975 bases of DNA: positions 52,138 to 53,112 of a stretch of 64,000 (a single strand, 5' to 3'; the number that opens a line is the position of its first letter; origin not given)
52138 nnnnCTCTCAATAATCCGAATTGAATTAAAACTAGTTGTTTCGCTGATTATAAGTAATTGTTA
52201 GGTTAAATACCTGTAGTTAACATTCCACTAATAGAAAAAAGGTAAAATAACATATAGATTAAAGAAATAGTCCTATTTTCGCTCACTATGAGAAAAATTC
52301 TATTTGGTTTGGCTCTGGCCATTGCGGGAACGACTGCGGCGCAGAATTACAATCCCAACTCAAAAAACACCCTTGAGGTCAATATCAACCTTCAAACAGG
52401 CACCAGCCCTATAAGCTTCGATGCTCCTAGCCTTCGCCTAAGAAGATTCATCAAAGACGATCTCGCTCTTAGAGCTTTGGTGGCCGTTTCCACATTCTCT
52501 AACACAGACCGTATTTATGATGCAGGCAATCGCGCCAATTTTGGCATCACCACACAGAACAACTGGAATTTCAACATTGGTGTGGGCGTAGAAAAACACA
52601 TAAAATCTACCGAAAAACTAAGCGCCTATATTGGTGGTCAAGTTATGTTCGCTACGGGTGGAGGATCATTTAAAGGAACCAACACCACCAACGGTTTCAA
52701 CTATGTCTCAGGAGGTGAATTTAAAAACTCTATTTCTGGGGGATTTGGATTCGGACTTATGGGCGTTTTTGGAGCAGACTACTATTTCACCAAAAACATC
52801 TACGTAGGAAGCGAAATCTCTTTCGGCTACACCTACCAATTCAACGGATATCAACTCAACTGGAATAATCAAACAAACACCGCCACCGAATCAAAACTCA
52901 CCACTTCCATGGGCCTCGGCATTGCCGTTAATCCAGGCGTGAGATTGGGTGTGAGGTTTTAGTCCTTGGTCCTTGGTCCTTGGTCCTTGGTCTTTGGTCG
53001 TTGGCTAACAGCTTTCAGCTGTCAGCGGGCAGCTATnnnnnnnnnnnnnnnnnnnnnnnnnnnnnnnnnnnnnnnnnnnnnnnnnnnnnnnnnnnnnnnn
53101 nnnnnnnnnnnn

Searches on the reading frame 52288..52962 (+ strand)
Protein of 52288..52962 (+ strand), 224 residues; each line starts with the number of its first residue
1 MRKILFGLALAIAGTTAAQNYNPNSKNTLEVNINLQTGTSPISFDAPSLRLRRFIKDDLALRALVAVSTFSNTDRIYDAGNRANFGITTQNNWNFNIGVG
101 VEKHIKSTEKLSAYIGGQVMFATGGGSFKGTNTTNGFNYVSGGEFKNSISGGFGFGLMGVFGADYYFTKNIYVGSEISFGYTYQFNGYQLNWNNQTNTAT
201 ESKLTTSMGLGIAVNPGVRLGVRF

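Call 50: find_encoding_contigs(protein=window:52288-52962:+, flank=2000, max_places=8)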
Protein window:52288-52962:+ (224 aa): 1 contig read that carries it; 1 place shown.
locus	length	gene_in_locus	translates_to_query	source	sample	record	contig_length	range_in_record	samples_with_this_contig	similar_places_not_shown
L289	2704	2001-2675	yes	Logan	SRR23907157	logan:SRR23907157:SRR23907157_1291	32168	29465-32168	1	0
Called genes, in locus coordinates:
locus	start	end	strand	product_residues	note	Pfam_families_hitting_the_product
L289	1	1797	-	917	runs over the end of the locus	PF22494:choice_anch_I (faint), PF04185:Phosphoesterase (faint)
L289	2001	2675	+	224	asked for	PF16961:OmpA_like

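Call 63: search_protein_families(library=pfam, proteins=[window:52288-52962:+], max_evalue=0.01)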
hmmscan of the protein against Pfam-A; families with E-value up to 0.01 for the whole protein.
window:52288-52962:+ (224 aa): 0 families
